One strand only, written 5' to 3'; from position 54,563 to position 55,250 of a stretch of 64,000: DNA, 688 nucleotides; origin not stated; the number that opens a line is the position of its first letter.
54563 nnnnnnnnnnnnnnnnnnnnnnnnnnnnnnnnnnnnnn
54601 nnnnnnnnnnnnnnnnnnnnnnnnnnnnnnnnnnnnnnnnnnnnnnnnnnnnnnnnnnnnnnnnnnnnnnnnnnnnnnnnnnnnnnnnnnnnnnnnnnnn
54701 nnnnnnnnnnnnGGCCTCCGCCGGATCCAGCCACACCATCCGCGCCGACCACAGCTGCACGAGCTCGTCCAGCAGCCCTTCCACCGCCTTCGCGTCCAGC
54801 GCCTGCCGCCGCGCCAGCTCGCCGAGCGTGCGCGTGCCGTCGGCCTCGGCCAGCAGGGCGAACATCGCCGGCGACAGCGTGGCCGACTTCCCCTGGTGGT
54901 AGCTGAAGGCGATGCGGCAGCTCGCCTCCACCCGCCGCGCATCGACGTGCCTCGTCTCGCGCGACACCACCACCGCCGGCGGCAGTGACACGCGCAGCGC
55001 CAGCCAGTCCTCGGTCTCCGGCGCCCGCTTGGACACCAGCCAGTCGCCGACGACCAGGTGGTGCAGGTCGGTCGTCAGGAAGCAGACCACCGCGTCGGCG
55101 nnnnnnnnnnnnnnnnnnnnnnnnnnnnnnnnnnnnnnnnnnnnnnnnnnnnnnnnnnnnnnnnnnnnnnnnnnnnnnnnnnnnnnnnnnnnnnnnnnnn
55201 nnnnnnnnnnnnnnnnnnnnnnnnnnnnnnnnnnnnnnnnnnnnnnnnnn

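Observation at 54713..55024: Carbamoyltransferase fused to a PqqD/RRE-like peptide-recognition domain inside an NRPS-PKS cluster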

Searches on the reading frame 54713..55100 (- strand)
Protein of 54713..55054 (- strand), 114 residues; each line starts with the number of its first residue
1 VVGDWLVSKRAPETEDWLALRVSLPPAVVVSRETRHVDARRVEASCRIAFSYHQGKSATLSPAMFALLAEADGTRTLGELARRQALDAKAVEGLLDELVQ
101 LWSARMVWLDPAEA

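Call 3: search_protein_families(library=pfam, proteins=[window:54713-55024:-, window:54713-55100:-], max_evalue=10)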
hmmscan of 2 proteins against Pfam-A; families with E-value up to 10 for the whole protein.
window:54713-55024:- (104 aa): 1 family
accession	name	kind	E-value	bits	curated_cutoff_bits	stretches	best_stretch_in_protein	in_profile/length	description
PF16221.11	HTH_47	-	0.0024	17.8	27.1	1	49-89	31-71/78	winged helix-turn-helix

window:54713-55100:- (129 aa): 0 families

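Call 4: search_protein_families(library=ncbifam, proteins=[window:54713-55024:-], max_evalue=10)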
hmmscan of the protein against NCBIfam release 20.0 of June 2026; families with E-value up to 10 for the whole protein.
window:54713-55024:- (104 aa): 0 families

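Call 6: find_homologous_proteins(query=window:54713-55054:-, max_evalue=0.01)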
Query window:54713-55054:- (114 aa): 1 proteins with E <= 0.01 among 48 candidates.
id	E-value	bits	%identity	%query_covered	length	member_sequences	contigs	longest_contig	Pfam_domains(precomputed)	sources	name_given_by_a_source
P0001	1.1e-9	56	42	97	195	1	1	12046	PF16861.11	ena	-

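Call 10: search_solved_structures(query=window:54713-55054:-, max_evalue=10, show_alignments=3)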
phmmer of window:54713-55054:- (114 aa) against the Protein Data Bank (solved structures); distinct sequences matched with E-value up to 10: 6.
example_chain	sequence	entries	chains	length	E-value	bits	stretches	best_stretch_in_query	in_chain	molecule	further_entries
7vyj_A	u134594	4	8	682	1.2e-06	32.2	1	24-112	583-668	GdmN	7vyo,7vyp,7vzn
7vzq_A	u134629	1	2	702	1.2e-06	32.1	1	24-112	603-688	GdmN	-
7vx0_A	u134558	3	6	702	1.2e-06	32.1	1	24-112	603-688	GdmN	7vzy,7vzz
7vzu_A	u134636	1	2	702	1.2e-06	32.1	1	24-112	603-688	GdmN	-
9s2t_A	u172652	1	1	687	0.001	22.8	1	24-111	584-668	Decarbamoylnovobiocin carbamoyltransferase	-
7ux6_A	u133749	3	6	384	0.94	13.2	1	63-98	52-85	MfnG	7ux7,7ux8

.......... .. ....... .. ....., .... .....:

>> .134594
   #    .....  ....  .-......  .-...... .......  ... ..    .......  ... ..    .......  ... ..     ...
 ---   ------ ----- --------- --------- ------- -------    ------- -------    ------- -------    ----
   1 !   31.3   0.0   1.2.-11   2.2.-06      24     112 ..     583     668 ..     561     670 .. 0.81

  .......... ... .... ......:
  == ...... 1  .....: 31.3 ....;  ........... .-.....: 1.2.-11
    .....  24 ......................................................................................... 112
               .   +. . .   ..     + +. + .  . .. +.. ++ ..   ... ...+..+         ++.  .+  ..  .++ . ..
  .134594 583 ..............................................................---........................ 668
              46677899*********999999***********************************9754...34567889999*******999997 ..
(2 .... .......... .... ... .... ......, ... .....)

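Call 18: search_protein_families(library=pfam, alignment_id=A1, max_evalue=10)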
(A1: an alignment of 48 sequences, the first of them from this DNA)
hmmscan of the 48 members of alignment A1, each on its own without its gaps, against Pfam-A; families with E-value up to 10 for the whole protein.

A. member 1, seq(104 aa): 1 family
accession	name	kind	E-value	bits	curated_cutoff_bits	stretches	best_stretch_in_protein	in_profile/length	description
PF16221.11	HTH_47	-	0.0024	17.8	27.1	1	49-89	31-71/78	winged helix-turn-helix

B. families by the number of members that match (of 48 scanned): 21 families
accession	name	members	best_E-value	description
PF16221.11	HTH_47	6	0.00088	winged helix-turn-helix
PF13404.12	HTH_AsnC-type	3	0.00036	AsnC-type helix-turn-helix domain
PF19102.7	DUF5789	2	0.045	Family of unknown function (DUF5789)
PF05577.18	Peptidase_S28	1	0.015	Serine carboxypeptidase S28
PF06412.16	TraD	1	0.019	Conjugal transfer protein TraD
PF19698.5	DUF6197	1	0.023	Family of unknown function (DUF6197)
PF20995.3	Tla3_C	1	0.026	Type VI lipase adapter protein Tla3, C-terminal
PF24752.1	DUF7697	1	0.053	Family of unknown function (DUF7697)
PF24755.2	SpoVR_C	1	0.054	SpoVR-like C-terminal domain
PF13258.11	DUF4049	1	0.054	Domain of unknown function (DUF4049)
PF18864.6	AbiTii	1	0.055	AbiTii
PF03161.18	LAGLIDADG_2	1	0.077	LAGLIDADG DNA endonuclease family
PF18136.6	DNApol_Exo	1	0.08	DNA mitochondrial polymerase exonuclease domain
PF04360.17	Serglycin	1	0.089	Serglycin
PF23249.1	KH_PARP14_3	1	0.12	PARP14, third type I KH domain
PF05402.18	PqqD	1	0.13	Coenzyme PQQ synthesis protein D (PqqD)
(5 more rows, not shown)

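Call 19: search_solved_structures(query=A1, max_evalue=10, show_alignments=5)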
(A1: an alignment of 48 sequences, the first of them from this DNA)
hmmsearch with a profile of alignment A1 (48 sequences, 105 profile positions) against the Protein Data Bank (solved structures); distinct sequences matched with E-value up to 10: 26.
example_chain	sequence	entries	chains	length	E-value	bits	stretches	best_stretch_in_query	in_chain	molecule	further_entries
7vyj_A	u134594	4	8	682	1.3e-14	57.6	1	10-102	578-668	GdmN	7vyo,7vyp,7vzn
7vzq_A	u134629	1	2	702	1.4e-14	57.6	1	10-102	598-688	GdmN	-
7vx0_A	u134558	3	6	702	1.4e-14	57.6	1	10-102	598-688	GdmN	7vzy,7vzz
7vzu_A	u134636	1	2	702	1.4e-14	57.6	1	10-102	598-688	GdmN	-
9s2t_A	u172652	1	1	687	1.1e-10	45.1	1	25-102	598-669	Decarbamoylnovobiocin carbamoyltransferase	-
9dee_A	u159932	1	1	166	0.11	16.1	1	8-74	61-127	serine hydrolase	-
2w29_A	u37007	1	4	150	0.12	16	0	60-86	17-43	PROBABLE TRANSCRIPTIONAL REGULATORY PROTEIN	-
2vbw_A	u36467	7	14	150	0.13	15.9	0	60-86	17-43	TRANSCRIPTIONAL REGULATORY PROTEIN | PROBABLE TRANSCRIPTIONAL REGULATORY PROTEIN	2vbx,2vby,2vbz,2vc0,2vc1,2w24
2w25_A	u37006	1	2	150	0.17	15.5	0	60-86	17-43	PROBABLE TRANSCRIPTIONAL REGULATORY PROTEIN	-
2ivm_A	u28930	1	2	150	0.37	14.4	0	60-86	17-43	TRANSCRIPTIONAL REGULATORY PROTEIN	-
3t8u_A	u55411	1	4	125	0.68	13.6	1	11-50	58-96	Steroid Delta-isomerase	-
8gpv_A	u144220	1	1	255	0.7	13.5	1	49-99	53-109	Magnesium transporter MgtE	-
2qz8_A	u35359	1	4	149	0.76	13.4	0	60-86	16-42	Probable transcriptional regulatory protein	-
5ugi_A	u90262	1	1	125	0.78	13.4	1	11-52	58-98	Steroid Delta-isomerase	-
3mhe_A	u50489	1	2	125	0.78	13.4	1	11-52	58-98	Steroid Delta-Isomerase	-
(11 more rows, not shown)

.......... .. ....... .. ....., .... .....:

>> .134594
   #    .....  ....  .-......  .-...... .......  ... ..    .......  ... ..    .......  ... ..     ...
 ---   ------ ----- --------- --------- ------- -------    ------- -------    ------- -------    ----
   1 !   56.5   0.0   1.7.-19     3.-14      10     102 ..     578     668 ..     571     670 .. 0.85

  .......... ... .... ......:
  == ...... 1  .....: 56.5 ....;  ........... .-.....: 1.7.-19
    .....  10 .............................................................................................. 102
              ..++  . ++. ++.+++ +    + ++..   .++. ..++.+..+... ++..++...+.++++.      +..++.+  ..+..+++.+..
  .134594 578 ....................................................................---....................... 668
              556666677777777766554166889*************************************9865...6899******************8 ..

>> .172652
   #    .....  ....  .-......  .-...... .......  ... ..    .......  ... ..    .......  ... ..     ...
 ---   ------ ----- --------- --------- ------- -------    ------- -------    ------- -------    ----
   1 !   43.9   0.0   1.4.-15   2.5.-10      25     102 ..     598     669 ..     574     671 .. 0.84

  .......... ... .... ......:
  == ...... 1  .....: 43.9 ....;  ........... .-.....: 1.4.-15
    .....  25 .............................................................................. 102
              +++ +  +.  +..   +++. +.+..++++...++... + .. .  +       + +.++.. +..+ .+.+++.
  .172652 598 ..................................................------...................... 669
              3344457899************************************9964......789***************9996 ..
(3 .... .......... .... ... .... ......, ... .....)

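Call 22: predict_structure(alignment_id=A1)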
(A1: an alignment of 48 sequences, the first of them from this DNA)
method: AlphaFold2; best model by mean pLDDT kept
length: 104 residues; sequences in the alignment: 48
mean_pLDDT: 95.1   pTM: 0.84
mean pLDDT of the five models: 95.1, 94.7, 94.0, 92.8, 92.1
residues with pLDDT >= 90: 98; 70-90: 5; 50-70: 1; < 50: 0
segments of 3 or more residues with pLDDT < 50: none
pLDDT, mean of each block of 10 residues (from residue 1): 91 97 95 97 93 97 96 96 97 97 81
secondary structure, 60 per line:
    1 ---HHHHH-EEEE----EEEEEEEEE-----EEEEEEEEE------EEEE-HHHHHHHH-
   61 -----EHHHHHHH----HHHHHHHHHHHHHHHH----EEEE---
elements in order: H4-8 E10-13 E18-26 E32-40 E47-50 H52-59 H67-73 H78-93 E98-101

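Call 24: fold_search(model_id=the predicted structure, library=pdb)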
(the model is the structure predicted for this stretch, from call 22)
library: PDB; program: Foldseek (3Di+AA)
matches with E <= 10: 631; with E <= 0.001: 11
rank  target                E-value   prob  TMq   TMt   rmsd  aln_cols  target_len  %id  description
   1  7vzq_A                5.1e-07  1.00  0.83  0.14   1.9       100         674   28  The structure of GdmN V24Y/G157A/R158A/G188R mutant in complex with carbamoyl adenylate intermediate (released 2022-11-16)
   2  7vzu_B                5.8e-07  1.00  0.83  0.14   1.9       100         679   28  The structure of GdmN Y82F mutant (released 2022-11-16)
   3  7vzu_A                6.5e-07  1.00  0.84  0.14   1.8       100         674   28  The structure of GdmN Y82F mutant (released 2022-11-16)
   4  7vzy_B                6.5e-07  1.00  0.83  0.14   2.1       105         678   27  The structure of GdmN complex with AMP and 20-O-methyl-19-chloroproansamitocin (released 2022-11-16)
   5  7vyj_A                7.0e-07  1.00  0.83  0.14   1.9       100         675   28  The structure of GdmN in complex with carbamoyl adenylate intermediate (released 2022-11-16)
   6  7vx0_A                7.4e-07  1.00  0.83  0.14   1.9       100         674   28  The structure of GdmN complex with ATP (released 2022-11-16)
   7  7vx0_B                1.0e-06  1.00  0.83  0.14   1.9       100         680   28  The structure of GdmN complex with ATP (released 2022-11-16)
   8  7vzz_B                1.4e-06  1.00  0.83  0.14   2.0       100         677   28  The structure of GdmN in complex with the natural tetrahedral intermediate, carbamoyl adenylate, and 20-O-methyl-19-ch (released 2022-11-16)
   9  7vzq_B                2.2e-06  1.00  0.83  0.14   2.0       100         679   28  The structure of GdmN V24Y/G157A/R158A/G188R mutant in complex with carbamoyl adenylate intermediate (released 2022-11-16)
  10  7vyj_B                2.2e-06  1.00  0.82  0.14   2.0       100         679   30  The structure of GdmN in complex with carbamoyl adenylate intermediate (released 2022-11-16)
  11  9s2t                  3.4e-06  1.00  0.75  0.13   2.9        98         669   32  Carbamoyl transferase NovN involved in Novobiocin biosynthesis (released 2025-07-30)
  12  8hkr_B                6.0e-02  0.99  0.61  0.19   4.0       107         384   20  Crystal Structure of Histone H3 Lysine 79 (H3K79) Methyltransferase Rv2067c from Mycobacterium tuberculosis (released 2023-10-18)
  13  8hkr_A                6.0e-02  0.97  0.54  0.17   6.6       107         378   19  Crystal Structure of Histone H3 Lysine 79 (H3K79) Methyltransferase Rv2067c from Mycobacterium tuberculosis (released 2023-10-18)
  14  9b1d_J                1.1e-01  0.18  0.26  0.07  17.1       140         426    8  Cryo-EM structure of native SWR1 bound to DNA (composite structure) (released 2024-10-09)
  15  3i3l                  1.6e-01  0.89  0.53  0.14   5.9       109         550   16  Crystal structure of CmlS, a flavin-dependent halogenase (released 2010-03-09)
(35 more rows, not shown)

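Call 38: search_protein_representatives(alignment_id=A1)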
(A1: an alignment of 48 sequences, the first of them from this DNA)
Query: 48 sequences, 105 profile positions. Proteins with E-value up to 0.001 (for the whole library): 340; up to 1e-10: 115; up to 1e-30: 0. The best 150 are listed.
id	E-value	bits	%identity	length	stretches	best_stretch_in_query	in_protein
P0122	6.4e-28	113.3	-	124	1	2-102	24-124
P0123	3.1e-27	111.2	-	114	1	2-102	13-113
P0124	1.9e-25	105.4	-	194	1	3-102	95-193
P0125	9.7e-25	103.1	-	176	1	2-103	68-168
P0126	4.9e-23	97.7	-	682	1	4-103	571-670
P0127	3.1e-22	95.1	-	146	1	2-102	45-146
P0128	3.4e-22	94.9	-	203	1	3-103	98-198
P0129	5.6e-22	94.2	-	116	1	9-104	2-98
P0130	1.3e-21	93.1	-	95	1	10-104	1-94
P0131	1.5e-21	92.9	-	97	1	10-101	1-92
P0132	3.9e-21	91.5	-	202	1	3-101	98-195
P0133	7.5e-21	90.6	-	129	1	3-103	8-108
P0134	1.8e-20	89.4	-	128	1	4-102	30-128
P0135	1.9e-20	89.3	-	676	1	3-103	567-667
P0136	4.1e-20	88.2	-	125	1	3-101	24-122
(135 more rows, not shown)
